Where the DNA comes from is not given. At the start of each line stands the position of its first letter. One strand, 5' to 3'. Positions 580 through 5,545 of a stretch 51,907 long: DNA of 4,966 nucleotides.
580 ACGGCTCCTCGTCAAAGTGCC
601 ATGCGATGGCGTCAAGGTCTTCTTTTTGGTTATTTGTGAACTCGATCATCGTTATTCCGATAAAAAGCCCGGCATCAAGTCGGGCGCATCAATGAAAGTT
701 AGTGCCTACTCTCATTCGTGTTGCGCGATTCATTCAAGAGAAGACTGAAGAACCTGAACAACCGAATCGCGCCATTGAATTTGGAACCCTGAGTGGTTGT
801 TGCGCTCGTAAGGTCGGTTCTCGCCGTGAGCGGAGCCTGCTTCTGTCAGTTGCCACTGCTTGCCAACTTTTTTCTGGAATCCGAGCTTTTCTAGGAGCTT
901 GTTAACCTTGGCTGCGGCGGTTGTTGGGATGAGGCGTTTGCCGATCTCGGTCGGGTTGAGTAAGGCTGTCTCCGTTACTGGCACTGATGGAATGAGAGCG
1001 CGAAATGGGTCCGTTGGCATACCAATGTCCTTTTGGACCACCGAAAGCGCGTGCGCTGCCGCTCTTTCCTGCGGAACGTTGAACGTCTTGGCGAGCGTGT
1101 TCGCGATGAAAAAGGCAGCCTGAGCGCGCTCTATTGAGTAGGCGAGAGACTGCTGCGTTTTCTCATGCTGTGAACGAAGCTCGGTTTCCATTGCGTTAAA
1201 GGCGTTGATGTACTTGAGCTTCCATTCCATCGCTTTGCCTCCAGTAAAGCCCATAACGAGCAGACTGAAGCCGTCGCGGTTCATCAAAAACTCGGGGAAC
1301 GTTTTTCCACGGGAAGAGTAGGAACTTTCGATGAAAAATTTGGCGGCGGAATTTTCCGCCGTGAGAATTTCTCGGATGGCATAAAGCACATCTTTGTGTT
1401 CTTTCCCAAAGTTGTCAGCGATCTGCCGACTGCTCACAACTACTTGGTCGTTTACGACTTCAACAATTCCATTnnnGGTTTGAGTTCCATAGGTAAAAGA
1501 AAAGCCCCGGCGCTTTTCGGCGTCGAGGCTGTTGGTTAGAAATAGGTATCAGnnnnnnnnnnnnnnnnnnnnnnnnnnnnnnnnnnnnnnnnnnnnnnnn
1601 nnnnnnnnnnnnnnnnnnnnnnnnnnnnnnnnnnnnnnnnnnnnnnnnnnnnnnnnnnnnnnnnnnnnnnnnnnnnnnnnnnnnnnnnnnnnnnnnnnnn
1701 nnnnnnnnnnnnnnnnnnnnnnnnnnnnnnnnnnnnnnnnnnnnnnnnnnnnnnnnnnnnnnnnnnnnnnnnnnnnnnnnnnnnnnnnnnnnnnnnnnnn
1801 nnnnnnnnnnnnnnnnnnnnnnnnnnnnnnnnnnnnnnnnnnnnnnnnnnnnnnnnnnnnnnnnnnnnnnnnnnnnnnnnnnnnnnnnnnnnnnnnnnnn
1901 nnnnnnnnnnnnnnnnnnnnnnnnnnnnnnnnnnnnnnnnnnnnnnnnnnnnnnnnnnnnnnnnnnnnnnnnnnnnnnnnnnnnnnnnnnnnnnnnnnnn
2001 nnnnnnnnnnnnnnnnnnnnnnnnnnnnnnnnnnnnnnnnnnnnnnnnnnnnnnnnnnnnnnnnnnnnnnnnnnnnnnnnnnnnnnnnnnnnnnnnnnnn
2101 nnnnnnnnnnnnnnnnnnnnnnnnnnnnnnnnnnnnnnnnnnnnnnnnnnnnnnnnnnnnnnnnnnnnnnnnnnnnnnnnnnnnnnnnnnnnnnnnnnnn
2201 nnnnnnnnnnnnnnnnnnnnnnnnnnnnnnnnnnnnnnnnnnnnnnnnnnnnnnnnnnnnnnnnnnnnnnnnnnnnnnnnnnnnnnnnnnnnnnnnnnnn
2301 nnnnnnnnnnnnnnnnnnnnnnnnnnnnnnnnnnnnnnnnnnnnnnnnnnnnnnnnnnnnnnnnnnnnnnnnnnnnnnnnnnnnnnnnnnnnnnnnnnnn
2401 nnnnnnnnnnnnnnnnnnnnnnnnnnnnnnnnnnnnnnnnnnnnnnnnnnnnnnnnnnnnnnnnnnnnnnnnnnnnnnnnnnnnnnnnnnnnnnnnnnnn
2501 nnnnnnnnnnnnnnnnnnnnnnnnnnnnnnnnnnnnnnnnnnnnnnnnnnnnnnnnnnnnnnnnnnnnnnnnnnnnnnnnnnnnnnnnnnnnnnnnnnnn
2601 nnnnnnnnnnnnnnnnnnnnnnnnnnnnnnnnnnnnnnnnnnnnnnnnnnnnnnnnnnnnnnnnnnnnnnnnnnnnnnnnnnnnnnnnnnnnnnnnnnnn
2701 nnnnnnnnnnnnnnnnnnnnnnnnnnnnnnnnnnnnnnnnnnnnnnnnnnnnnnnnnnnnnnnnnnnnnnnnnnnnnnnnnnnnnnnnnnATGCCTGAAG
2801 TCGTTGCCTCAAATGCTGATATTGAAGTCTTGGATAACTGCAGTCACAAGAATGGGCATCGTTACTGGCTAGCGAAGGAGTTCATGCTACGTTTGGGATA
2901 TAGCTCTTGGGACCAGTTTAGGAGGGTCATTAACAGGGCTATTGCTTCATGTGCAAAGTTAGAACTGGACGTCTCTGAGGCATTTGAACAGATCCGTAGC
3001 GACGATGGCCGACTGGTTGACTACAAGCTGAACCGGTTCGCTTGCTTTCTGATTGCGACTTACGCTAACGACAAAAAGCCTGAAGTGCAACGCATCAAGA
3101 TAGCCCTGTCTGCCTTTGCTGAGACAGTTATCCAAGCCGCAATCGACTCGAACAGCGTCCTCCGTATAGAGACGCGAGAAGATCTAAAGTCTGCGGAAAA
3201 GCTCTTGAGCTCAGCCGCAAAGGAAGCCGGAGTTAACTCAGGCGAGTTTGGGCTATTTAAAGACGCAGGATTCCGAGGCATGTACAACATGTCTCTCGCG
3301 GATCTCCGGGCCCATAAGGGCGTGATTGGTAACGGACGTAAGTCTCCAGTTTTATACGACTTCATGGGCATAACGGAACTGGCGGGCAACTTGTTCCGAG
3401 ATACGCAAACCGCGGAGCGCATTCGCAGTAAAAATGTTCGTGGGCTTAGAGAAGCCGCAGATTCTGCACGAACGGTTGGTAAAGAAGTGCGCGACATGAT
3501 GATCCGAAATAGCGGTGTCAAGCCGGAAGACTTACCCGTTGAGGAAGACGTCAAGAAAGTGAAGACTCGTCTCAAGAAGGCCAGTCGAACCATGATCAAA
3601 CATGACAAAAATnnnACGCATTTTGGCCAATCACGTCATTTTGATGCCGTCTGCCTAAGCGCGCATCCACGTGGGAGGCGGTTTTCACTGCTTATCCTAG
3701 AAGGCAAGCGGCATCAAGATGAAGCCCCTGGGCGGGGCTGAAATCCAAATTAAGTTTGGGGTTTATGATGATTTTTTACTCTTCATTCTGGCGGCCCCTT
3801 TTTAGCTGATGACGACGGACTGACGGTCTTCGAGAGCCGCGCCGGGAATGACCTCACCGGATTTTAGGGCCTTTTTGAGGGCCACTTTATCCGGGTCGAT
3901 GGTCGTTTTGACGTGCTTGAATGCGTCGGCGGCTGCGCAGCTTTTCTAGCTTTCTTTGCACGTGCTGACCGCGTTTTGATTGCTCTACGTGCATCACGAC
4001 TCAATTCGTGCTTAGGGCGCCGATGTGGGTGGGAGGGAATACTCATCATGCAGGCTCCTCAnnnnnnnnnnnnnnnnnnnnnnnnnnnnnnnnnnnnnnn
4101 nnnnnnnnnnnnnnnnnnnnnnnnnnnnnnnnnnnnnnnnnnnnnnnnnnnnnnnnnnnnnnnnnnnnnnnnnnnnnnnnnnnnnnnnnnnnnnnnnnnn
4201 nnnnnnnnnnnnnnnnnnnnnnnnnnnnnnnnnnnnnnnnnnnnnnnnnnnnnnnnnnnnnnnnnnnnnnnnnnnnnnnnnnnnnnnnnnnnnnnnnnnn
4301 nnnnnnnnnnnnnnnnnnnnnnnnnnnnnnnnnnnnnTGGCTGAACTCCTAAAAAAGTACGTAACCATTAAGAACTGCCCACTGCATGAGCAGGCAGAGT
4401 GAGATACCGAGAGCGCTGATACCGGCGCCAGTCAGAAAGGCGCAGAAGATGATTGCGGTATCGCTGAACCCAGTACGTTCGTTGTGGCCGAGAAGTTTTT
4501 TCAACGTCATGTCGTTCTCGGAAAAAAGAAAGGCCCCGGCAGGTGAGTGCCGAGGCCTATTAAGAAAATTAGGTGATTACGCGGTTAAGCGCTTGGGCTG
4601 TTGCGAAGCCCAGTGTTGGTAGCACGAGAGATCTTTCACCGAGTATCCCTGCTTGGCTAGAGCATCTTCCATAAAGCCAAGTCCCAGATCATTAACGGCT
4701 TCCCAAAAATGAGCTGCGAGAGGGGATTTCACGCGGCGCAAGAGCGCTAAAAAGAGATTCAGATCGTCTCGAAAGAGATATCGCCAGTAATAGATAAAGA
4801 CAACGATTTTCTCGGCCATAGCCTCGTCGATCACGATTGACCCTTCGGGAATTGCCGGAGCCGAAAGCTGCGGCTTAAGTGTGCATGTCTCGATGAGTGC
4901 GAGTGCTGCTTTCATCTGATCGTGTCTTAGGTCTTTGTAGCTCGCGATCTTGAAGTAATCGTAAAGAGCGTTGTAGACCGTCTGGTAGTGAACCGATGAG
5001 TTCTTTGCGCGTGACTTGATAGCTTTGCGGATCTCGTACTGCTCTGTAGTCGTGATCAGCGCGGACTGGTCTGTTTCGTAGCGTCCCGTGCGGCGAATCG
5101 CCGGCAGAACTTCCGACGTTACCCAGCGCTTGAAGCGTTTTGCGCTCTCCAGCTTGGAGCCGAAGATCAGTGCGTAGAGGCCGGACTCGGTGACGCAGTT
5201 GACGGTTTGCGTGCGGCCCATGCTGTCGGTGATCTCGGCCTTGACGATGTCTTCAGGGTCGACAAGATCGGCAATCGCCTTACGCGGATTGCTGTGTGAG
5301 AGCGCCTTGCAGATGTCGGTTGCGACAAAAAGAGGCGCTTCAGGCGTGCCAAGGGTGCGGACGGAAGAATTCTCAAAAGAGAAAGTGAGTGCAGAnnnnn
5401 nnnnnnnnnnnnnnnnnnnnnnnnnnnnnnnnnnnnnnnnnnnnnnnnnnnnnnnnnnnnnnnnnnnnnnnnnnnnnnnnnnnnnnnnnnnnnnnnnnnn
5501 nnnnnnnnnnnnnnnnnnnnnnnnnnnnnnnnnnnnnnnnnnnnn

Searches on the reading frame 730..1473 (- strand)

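Call 19: search_protein_families(library=phrogs, proteins=[window:730-1473:-], max_evalue=0.001)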
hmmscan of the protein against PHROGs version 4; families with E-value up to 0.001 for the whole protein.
window:730-1473:- (247 aa): 15 families
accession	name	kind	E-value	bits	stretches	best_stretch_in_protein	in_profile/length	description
phrog_518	-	transcription regulation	6.1e-35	122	1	3-127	14-139/268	Rha-like transcriptional regulator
phrog_995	-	transcription regulation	1.8e-30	107.4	1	4-133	112-241/307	transcriptional regulator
phrog_373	-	transcription regulation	2.6e-30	107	1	3-109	90-201/373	anti-repressor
phrog_2657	-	transcription regulation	1.4e-28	100.8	1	4-110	15-116/243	transcriptional regulator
phrog_63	-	transcription regulation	6.8e-25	89.3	1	3-214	123-318/431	anti-repressor Ant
phrog_821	-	transcription regulation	3.2e-22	80.4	1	4-103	155-255/324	transcriptional regulator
phrog_18886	-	unknown function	1.3e-21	78.3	1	6-108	12-119/269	-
phrog_29829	-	unknown function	8.1e-11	42.9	1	149-243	1-93/106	-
phrog_10324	-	transcription regulation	1e-10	42.8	1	13-105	6-100/205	anti-repressor Ant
phrog_8244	-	unknown function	1.3e-08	35.4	1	4-112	149-259/383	-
phrog_20738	-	transcription regulation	7.3e-08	34.2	1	64-105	1-42/103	anti-repressor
phrog_8235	-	transcription regulation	5.2e-07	30.5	1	7-109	7-115/219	anti-repressor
phrog_15204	-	transcription regulation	9.2e-07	29.5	1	3-48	27-72/79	anti-repressor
phrog_17716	-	unknown function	4.9e-05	25.1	1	74-107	1-34/101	-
phrog_1726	-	transcription regulation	0.00057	20.8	0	7-131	12-157/264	anti-repressor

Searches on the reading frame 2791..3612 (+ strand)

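Call 19: search_protein_families(library=phrogs, proteins=[window:2791-3612:+], max_evalue=0.001)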
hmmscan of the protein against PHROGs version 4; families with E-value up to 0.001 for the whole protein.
window:2791-3612:+ (274 aa): 1 family
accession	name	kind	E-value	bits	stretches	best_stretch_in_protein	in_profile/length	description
phrog_8036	-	unknown function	4.2e-67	227.5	1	13-273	22-287/290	-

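Call 60: search_protein_families(library=pfam, proteins=[window:2791-3612:+], max_evalue=0.01)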
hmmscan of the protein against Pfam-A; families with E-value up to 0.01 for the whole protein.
window:2791-3612:+ (274 aa): 1 family
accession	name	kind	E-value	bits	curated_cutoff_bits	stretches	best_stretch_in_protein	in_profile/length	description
PF02498.22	Bro-N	-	0.0002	22.3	25.6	1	20-99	8-85/96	BRO family, N-terminal domain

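Call 62: search_protein_families(library=ncbifam, proteins=[window:2791-3612:+], max_evalue=0.01)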
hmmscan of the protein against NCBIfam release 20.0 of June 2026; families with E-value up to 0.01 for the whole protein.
window:2791-3612:+ (274 aa): 1 family
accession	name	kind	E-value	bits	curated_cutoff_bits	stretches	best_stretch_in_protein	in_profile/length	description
NF008573.0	PRK11525.1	equivalog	1.4e-48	165.7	242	1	18-271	19-283/288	DNA damage-inducible protein D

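Call 65: search_protein_families(library=padloc, proteins=[window:2791-3612:+], max_evalue=0.01)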
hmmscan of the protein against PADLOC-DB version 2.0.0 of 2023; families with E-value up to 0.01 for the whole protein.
window:2791-3612:+ (274 aa): 6 families
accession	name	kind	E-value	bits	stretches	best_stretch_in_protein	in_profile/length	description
PDLC04919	PDC-S13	-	1.1e-74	249.2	1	11-272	10-277/281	-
PDLC03083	Specificity_I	-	1.4e-30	104.1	1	18-271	12-276/717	Type I specificity subunit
PDLC04918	PDC-S13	-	4.2e-28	96.9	2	139-263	81-204/214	-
PDLC04871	PDC-S05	-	3.4e-13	47.3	1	19-124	21-135/468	-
PDLC04920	PDC-S13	-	3.4e-08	31.2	1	124-259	140-274/286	-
PDLC01996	SAVED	-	0.0054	15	1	76-271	6-91/145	-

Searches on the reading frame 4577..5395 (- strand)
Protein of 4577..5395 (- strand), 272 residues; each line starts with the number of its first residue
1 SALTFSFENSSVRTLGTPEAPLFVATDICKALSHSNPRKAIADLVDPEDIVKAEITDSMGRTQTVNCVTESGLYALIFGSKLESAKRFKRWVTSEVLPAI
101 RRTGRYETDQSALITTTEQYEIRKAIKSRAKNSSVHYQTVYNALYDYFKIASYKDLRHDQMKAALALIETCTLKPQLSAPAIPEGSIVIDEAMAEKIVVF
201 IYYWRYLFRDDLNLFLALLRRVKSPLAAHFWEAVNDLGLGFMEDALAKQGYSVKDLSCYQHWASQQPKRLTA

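Call 19: search_protein_families(library=phrogs, proteins=[window:4577-5395:-], max_evalue=0.001)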
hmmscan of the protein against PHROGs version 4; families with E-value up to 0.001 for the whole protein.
window:4577-5395:- (272 aa): 15 families
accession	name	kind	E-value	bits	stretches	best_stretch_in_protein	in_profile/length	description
phrog_130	-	transcription regulation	8.3e-43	148.1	1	4-131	162-295/480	anti-repressor Ant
phrog_463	-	transcription regulation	9.5e-39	134.4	2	4-119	7-133/250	anti-repressor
phrog_2899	-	transcription regulation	4.1e-36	125.9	1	4-120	9-125/263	anti-repressor Ant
phrog_245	-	transcription regulation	5.2e-35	122.5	1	4-233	43-263/319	anti-repressor Ant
phrog_7940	-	unknown function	1.1e-30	108.1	1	4-160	6-165/252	-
phrog_2593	-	transcription regulation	2.4e-30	107.1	1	3-140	23-169/255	anti-repressor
phrog_5060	-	transcription regulation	1.8e-27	97.8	1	3-176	8-186/224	anti-repressor Ant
phrog_25722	-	unknown function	2.9e-27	96.3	1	5-145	7-143/150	-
phrog_2011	-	transcription regulation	2.3e-23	84.3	1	5-111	7-121/275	anti-repressor Ant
phrog_2977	-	transcription regulation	1.1e-18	68.4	1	4-83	66-148/150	anti-repressor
phrog_9976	-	transcription regulation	3.4e-16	60.6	1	5-148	4-146/188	anti-repressor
phrog_373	-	transcription regulation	2.2e-07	31.5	1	57-196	146-324/373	anti-repressor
phrog_2127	-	transcription regulation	9.1e-06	26.6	1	69-171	86-189/313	anti-repressor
phrog_2812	-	unknown function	3e-05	24.7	1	115-233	123-243/288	-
phrog_7347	-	unknown function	0.00073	20.8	0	66-126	7-69/78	-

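Call 60: search_protein_families(library=pfam, proteins=[window:4577-5395:-], max_evalue=0.01)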
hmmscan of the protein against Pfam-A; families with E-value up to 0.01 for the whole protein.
window:4577-5395:- (272 aa): 2 families
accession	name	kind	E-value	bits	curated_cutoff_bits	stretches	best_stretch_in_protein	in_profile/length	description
PF02498.22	Bro-N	-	7.5e-22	78.2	25.6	1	12-98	2-96/96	BRO family, N-terminal domain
PF10552.14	ORF6C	-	7.8e-05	23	22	1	135-176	68-109/114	ORF6C domain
